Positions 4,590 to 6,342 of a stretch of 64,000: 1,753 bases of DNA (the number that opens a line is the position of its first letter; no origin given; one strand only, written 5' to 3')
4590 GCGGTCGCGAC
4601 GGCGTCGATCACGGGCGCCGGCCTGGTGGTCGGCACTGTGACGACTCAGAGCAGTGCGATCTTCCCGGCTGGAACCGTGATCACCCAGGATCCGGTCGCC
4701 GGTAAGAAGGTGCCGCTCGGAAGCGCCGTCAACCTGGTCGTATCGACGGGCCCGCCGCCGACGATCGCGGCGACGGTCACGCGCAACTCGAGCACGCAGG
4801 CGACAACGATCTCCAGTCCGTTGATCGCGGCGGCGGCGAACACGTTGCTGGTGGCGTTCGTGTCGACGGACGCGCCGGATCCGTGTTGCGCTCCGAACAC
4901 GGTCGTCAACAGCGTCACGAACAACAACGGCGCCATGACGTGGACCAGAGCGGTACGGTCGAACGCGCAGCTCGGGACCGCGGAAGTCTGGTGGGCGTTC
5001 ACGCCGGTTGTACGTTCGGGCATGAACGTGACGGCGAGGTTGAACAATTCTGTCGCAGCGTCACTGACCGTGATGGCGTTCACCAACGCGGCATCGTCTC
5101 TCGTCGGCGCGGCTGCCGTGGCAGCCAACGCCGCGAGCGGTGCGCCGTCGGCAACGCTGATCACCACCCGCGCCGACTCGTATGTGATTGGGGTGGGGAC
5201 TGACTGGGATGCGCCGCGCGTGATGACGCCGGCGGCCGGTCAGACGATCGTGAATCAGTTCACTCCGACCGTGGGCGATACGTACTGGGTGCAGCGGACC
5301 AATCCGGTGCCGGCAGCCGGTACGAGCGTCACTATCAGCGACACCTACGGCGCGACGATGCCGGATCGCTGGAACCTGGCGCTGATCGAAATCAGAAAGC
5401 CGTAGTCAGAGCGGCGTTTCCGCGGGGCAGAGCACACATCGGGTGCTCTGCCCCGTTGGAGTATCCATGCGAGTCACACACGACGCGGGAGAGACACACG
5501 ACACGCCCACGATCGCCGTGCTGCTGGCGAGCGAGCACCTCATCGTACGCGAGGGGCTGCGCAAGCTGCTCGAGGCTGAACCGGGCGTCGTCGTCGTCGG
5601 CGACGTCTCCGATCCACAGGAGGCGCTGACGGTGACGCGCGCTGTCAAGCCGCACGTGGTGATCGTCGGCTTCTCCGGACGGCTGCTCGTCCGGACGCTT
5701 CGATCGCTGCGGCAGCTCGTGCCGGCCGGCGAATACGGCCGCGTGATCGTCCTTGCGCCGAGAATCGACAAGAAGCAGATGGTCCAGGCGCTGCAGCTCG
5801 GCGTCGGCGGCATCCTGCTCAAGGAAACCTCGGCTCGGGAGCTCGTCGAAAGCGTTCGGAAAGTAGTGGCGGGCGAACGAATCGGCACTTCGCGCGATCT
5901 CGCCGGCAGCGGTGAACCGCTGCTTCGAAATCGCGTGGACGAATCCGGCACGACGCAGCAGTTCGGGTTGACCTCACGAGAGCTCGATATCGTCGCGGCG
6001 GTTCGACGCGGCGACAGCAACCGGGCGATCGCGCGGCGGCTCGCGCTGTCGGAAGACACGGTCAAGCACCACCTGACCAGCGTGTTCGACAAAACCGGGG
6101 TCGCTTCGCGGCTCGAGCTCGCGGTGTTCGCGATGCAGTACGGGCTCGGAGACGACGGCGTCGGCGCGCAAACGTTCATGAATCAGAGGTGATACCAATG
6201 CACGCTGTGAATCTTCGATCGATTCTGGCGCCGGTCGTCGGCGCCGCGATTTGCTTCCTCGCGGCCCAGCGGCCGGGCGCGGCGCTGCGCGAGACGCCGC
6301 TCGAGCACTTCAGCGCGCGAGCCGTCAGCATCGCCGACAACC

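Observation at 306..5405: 1699-aa Sec-secreted haem peroxidase fused to RTX repeats, two PASTA-like domains and an unknown C-terminal domain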

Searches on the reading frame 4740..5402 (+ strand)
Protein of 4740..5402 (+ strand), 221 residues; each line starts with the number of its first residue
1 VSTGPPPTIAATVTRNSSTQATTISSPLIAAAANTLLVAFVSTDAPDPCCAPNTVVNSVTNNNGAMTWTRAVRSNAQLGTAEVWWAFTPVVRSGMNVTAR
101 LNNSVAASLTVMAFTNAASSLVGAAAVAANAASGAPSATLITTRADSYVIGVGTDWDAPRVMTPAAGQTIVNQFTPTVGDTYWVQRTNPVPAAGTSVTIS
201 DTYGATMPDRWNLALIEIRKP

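Call 8: search_protein_families(library=pfam, proteins=[window:4740-5402:+], max_evalue=10)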
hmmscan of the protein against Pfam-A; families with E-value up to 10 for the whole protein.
window:4740-5402:+ (221 aa): 1 family
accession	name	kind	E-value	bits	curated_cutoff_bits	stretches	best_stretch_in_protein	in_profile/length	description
PF04717.18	Phage_base_V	-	0.066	14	23.8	1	160-195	34-69/75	Type VI secretion system/phage-baseplate injector OB domain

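Call 19: search_protein_representatives(protein=window:4758-5402:+)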
Query: 215 residues. Proteins with E-value up to 0.001 (for the whole library): 1398; up to 1e-10: 978; up to 1e-30: 256. The best 150 are listed.
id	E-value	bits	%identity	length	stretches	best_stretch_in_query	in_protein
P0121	1.9e-119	412.8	50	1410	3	7-215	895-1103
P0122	7.9e-112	387.9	50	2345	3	5-212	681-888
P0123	2.2e-108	376.7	48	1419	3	3-213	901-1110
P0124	5.1e-104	362.5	47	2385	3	10-212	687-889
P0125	1.5e-91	321.7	43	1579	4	18-213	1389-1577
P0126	5.7e-86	303.6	48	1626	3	5-215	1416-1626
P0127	4.5e-81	287.6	43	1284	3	6-212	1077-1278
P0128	3.5e-78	278.1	49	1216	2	2-215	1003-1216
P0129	4.4e-78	277.8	48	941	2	5-212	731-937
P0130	6.4e-78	277.3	49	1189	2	2-215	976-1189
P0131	7.7e-76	270.5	43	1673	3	6-215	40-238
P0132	2.0e-75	269.1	48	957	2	1-212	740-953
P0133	1.2e-74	266.6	49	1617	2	13-212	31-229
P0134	1.4e-73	263.1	96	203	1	60-194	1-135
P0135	9.0e-73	260.5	44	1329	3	19-212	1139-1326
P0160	4.2e-63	228.9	44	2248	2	4-212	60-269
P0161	1.1e-62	227.6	42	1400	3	13-214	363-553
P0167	2.2e-60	220.1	44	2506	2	6-215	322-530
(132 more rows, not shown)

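Call 31: predict_structure(alignment_id=A1)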
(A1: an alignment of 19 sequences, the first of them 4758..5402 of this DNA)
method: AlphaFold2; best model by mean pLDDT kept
length: 215 residues; sequences in the alignment: 19
mean_pLDDT: 95.4   pTM: 0.93
mean pLDDT of the five models: 95.4, 95.3, 95.1, 94.9, 94.5
residues with pLDDT >= 90: 197; 70-90: 18; 50-70: 0; < 50: 0
segments of 3 or more residues with pLDDT < 50: none
pLDDT, mean of each block of 10 residues (from residue 1): 98 96 97 96 86 90 97 97 95 97 98 96 97 97 96 94 96 92 96 95 97 95
secondary structure, 60 per line:
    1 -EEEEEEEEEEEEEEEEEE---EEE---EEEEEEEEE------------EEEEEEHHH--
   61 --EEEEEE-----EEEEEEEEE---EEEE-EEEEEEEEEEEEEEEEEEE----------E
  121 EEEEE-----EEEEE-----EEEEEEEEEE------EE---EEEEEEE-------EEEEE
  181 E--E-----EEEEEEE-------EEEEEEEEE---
elements in order: E2-19 E23-25 E29-37 E50-55 E63-68 E74-82 E86-89 E91-109 E120-125 E131-135 E141-150 E162-168 E176-181 E190-196 E204-212

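Call 34: fold_search(model_id=the predicted structure, library=pdb)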
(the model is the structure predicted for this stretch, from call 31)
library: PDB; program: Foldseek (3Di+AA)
matches with E <= 10: 609; with E <= 0.001: 0
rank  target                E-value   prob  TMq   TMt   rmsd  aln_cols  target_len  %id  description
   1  9fti_A                1.4e-02  0.51  0.31  0.14  21.2       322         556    8  Open conformation of the pentameric ligand-gated ion channel, DeCLIC at pH 5 with 10mM EDTA (released 2024-09-11)
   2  7lyu_A                1.9e-02  0.35  0.24  0.17  16.0       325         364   10  Reelin repeat 8 (released 2022-06-15)
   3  6qe7_B                3.5e-02  0.28  0.25  0.20  19.6       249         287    8  anti-sigma factor domain-containing protein (released 2019-06-12)
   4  4llf_A                4.3e-02  0.25  0.28  0.22  18.5       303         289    9  Crystal structure of Cucumber Necrosis Virus (released 2013-10-30)
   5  2zah_A                4.3e-02  0.23  0.25  0.20  18.0       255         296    7  X-ray structure of Melon necrotic spot virus (released 2008-10-07)
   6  2w94_B                4.6e-02  0.11  0.18  0.16  23.9       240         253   13  Native structure of the Discoidin I from Dictyostelium discoideum at 1.8 angstrom resolution (released 2010-03-31)
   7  8t2v_A                5.7e-02  0.23  0.25  0.07  23.5       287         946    8  Cryo-EM Structures of Full-length Integrin alphaIIbbeta3 in Native Lipids (released 2023-07-26)
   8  6mrm_C                6.0e-02  0.16  0.25  0.19  18.6       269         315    9  Red Clover Necrotic Mosaic Virus (released 2019-10-16)
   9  8ah3                  6.7e-02  0.33  0.28  0.19  12.4       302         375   10  DG04279 glycoside hydrolase family 172 (released 2023-08-16)
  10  2wn2_B                6.7e-02  0.11  0.21  0.19  23.8       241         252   13  Structure of the discoidin I from Dictyostelium discoideum in complex with galactose beta 1-3 galNAc at 1.8 A resoluti (released 2010-05-26)
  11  1fxz_A                7.5e-02  0.07  0.17  0.12  17.7       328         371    8  CRYSTAL STRUCTURE OF SOYBEAN PROGLYCININ A1AB1B HOMOTRIMER (released 2001-10-03)
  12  6mrl_A                8.4e-02  0.16  0.27  0.21  17.9       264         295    9  Cucumber Leaf Spot Virus (released 2019-10-16)
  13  9eva_D                8.9e-02  0.21  0.26  0.12  16.8       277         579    7  3DFlex refinement of the CryoEM structure of DeCLIC nanodisc with 10mM calcium (released 2025-04-09)
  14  8hif_h2               8.9e-02  0.13  0.23  0.13  16.4       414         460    8  One asymmetric unit of Singapore grouper iridovirus capsid (released 2023-04-19)
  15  2w94_A                9.9e-02  0.10  0.21  0.18  23.9       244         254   12  Native structure of the Discoidin I from Dictyostelium discoideum at 1.8 angstrom resolution (released 2010-03-31)
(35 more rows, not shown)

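Call 56: search_protein_families(library=pfam, alignment_id=A4, max_evalue=0.001)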
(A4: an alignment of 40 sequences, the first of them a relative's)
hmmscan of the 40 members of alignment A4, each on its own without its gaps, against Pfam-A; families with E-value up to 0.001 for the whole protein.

A. member 1, P0121 (1410 aa): 3 families
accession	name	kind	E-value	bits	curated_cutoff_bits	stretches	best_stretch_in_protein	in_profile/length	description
PF05345.18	He_PIG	-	9.5e-35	119.4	24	3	494-574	3-93/96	Putative Ig domain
PF22352.2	K319L-like_PKD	-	4.8e-09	36.6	27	0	517-574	26-82/84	K319L-like, PKD domain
PF24908.1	Ig_SIBA-E_2nd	-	1e-06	29.3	27.8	0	837-891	42-96/117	Integrin beta-like protein A-E, second Ig-like domain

B. families by the number of members that match (of 40 scanned): 63 families (the first 25 are shown)
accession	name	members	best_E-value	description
PF13620.12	CarboxypepD_reg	15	1.4e-41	Carboxypeptidase regulatory-like domain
PF17210.9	SdrD_B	15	4.7e-36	SdrD B-like domain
PF13715.12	CarbopepD_reg_2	13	1.9e-28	CarboxypepD_reg-like domain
PF09430.16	EMC7_beta-sandw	12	6.6e-24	ER membrane protein complex subunit 7, beta-sandwich domain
PF22902.2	NOMO1-like_9th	12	1.3e-16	BOS complex subunit NOMO1-like, beta sandwich domain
PF23194.1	NOMO_5th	11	1.5e-21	NOMO fifth transthyretin-like domain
PF17802.7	SpaA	11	1.9e-21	Prealbumin-like fold domain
PF23193.1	NOMO_3rd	11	1.1e-12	NOMO third transthyretin-like domain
PF17957.7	Big_7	8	7.7e-122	Bacterial Ig domain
PF00041.27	fn3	6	5.7e-16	Fibronectin type III domain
PF14686.12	fn3_3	6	1.2e-09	Polysaccharide lyase family 4, domain II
PF05593.20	RHS_repeat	5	1.6e-92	RHS Repeat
PF16656.11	Pur_ac_phosph_N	5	1.4e-23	Purple acid Phosphatase, N-terminal domain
PF19190.6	BACON_2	5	2e-18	Viral BACON domain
PF19077.6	Big_13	5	3e-14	Bacterial Ig-like domain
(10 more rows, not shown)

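Call 62: search_protein_families(library=ncbifam, proteins=[window:4758-5402:+], max_evalue=0.01)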
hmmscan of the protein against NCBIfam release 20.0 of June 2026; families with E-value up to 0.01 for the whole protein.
window:4758-5402:+ (215 aa): 0 families

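Call 81: fold_search(model_id=the predicted structure, library=viral)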
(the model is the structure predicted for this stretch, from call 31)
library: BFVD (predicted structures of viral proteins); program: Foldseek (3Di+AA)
matches with E <= 10: 772; with E <= 0.001: 69
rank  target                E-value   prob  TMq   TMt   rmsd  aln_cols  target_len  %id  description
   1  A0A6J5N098            1.3e-09  1.00  0.78  0.66   3.3       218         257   19  Uncharacterized protein [uncultured Caudovirales phage]
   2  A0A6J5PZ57            4.9e-09  1.00  0.77  0.73   3.1       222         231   14  Uncharacterized protein [uncultured Caudovirales phage]
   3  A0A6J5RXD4            6.5e-09  1.00  0.78  0.34   3.1       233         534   15  Uncharacterized protein [uncultured Caudovirales phage]
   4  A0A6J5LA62            2.3e-08  1.00  0.80  0.70   3.5       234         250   15  Uncharacterized protein [uncultured Caudovirales phage]
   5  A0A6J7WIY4            1.7e-07  1.00  0.64  0.61   4.4       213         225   19  Uncharacterized protein [uncultured Caudovirales phage]
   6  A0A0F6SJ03            2.0e-07  1.00  0.74  0.66   3.7       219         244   17  Uncharacterized protein [Sinorhizobium phage phiN3]
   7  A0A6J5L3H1            2.3e-07  1.00  0.78  0.73   3.1       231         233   14  Uncharacterized protein [uncultured Caudovirales phage]
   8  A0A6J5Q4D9            2.8e-07  1.00  0.71  0.39   3.4       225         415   14  Uncharacterized protein [uncultured Caudovirales phage]
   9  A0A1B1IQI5            3.6e-07  1.00  0.73  0.21   3.7       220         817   20  (no name in the UniProt tables at hand)
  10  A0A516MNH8            4.0e-07  1.00  0.64  0.40   5.2       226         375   15  (no name in the UniProt tables at hand)
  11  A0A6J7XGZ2            7.3e-07  1.00  0.75  0.26   3.6       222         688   15  Uncharacterized protein [uncultured Caudovirales phage]
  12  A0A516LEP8            1.4e-06  1.00  0.70  0.40   3.9       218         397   15  (no name in the UniProt tables at hand)
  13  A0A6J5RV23            1.6e-06  1.00  0.70  0.48   4.1       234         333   16  Ig-like domain-containing protein [uncultured Caudovirales phage]
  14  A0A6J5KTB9            1.7e-06  1.00  0.69  0.31   4.1       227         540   19  Uncharacterized protein [uncultured Caudovirales phage]
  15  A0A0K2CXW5            1.8e-06  1.00  0.69  0.65   3.8       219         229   15  (no name in the UniProt tables at hand)
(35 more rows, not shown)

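Call 82: search_protein_families(library=phrogs, proteins=[window:4758-5402:+], max_evalue=1)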
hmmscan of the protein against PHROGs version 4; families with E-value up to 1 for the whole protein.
window:4758-5402:+ (215 aa): 2 families
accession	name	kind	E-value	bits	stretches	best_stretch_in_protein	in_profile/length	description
phrog_18450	-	unknown function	0.22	13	0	67-104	17-53/95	-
phrog_11196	-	tail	0.9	9.5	1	87-185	23-123/441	tail sheath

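Call 83: search_dna_similar(query=window:4758-5402:+, collection=phages, mode=protein, max_evalue=0.01, max_rows=20)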
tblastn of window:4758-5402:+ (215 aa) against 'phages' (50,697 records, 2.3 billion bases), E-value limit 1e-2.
No match.

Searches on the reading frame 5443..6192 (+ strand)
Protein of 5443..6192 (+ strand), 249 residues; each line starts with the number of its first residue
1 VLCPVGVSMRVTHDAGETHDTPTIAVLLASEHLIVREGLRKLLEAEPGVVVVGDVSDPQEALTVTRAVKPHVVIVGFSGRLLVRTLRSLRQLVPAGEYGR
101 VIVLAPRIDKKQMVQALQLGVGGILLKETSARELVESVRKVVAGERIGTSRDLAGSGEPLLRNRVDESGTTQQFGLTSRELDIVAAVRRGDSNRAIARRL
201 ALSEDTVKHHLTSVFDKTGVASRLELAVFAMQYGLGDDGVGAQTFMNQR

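Call 13: search_protein_families(library=pfam, proteins=[window:5443-6192:+], max_evalue=0.001)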
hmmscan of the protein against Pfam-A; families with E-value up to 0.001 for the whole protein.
window:5443-6192:+ (249 aa): 2 families
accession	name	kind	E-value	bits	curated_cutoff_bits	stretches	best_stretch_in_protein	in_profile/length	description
PF00196.25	GerE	-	1.5e-13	50.6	23.5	1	176-230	3-57/57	Bacterial regulatory proteins, luxR family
PF00072.30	Response_reg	-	3.4e-09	37.3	30.2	1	26-138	1-110/111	Response regulator receiver domain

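Call 33: search_protein_families(library=pfam, proteins=[window:5467-6189:+], max_evalue=1)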
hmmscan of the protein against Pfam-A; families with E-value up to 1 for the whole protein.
seq(241 aa): 9 families
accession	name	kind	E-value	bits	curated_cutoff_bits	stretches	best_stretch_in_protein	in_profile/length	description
PF00196.25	GerE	-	1.4e-13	50.7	23.5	1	168-222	3-57/57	Bacterial regulatory proteins, luxR family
PF00072.30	Response_reg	-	3.1e-09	37.4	30.2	1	18-130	1-110/111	Response regulator receiver domain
PF13551.12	HTH_29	-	0.0067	16.9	28.1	1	175-203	4-33/64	Winged helix-turn helix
PF13518.12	HTH_28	-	0.0077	16.7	25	1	174-201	4-31/52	Helix-turn-helix domain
PF13936.12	HTH_38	-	0.011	15.8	27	1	179-203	17-41/44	Helix-turn-helix domain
PF13384.12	HTH_23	-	0.017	15.4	24.6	1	173-200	8-35/50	Homeodomain-like domain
PF13542.12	HTH_Tnp_ISL3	-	0.16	11.9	27.4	1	175-200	20-44/51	Helix-turn-helix domain of transposase family ISL3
PF13412.12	HTH_24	-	0.18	11.8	21.9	1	184-203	19-38/48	Winged helix-turn-helix DNA-binding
PF18024.7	HTH_50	-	0.26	11.4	27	0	175-199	16-40/50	Helix-turn-helix domain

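Call 73: search_solved_structures(query=window:5467-6189:+, max_evalue=0.00001, show_alignments=2)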
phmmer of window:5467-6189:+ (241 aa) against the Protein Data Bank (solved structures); distinct sequences matched with E-value up to 0.00001: 20.
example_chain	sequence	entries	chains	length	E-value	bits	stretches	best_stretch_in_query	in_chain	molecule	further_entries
1a04_A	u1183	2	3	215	1.2e-22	84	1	17-224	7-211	NITRATE/NITRITE RESPONSE REGULATOR PROTEIN NARL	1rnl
7ve6_A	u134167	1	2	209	5.7e-20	75.2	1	15-227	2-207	Response regulator protein VraR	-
4gvp_A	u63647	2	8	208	8.1e-20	74.8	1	15-227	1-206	Response regulator protein vraR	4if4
5hev_A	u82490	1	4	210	2.5e-19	73.2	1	16-227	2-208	Response regulator protein VraR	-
3c3w_A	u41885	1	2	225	1.8e-17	67.1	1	16-224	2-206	TWO COMPONENT TRANSCRIPTIONAL REGULATORY PROTEIN DEVR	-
4yn8_A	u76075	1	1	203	2e-14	57.1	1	15-222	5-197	Response regulator ChrA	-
3cz5_A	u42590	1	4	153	2.2e-12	50.5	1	15-146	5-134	Two-component response regulator, LuxR family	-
4ldz_A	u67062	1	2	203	8e-11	45.4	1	16-220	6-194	Transcriptional regulatory protein DesR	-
4hye_A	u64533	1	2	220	9.6e-10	41.8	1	16-226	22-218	Response regulator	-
4zmr_A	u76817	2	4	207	1e-09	41.7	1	17-226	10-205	Response regulator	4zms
3kln_A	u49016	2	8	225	1e-07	35.2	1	112-223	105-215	Transcriptional regulator, LuxR family | Transcriptional regulator VpsT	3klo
3eul_A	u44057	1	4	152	1.7e-07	34.5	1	15-139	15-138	POSSIBLE NITRATE/NITRITE RESPONSE TRANSCRIPTIONAL REGULATORY PROTEIN NARL (DNA-binding res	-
9xzo_A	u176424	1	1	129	2.2e-07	34.1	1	18-135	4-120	De novo protein M1X0B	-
4wt0_B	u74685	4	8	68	2.6e-07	33.9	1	167-228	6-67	Response regulator receiver domain protein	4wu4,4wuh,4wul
4wsz_A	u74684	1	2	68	3.6e-07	33.4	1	167-228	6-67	Response regulator receiver domain protein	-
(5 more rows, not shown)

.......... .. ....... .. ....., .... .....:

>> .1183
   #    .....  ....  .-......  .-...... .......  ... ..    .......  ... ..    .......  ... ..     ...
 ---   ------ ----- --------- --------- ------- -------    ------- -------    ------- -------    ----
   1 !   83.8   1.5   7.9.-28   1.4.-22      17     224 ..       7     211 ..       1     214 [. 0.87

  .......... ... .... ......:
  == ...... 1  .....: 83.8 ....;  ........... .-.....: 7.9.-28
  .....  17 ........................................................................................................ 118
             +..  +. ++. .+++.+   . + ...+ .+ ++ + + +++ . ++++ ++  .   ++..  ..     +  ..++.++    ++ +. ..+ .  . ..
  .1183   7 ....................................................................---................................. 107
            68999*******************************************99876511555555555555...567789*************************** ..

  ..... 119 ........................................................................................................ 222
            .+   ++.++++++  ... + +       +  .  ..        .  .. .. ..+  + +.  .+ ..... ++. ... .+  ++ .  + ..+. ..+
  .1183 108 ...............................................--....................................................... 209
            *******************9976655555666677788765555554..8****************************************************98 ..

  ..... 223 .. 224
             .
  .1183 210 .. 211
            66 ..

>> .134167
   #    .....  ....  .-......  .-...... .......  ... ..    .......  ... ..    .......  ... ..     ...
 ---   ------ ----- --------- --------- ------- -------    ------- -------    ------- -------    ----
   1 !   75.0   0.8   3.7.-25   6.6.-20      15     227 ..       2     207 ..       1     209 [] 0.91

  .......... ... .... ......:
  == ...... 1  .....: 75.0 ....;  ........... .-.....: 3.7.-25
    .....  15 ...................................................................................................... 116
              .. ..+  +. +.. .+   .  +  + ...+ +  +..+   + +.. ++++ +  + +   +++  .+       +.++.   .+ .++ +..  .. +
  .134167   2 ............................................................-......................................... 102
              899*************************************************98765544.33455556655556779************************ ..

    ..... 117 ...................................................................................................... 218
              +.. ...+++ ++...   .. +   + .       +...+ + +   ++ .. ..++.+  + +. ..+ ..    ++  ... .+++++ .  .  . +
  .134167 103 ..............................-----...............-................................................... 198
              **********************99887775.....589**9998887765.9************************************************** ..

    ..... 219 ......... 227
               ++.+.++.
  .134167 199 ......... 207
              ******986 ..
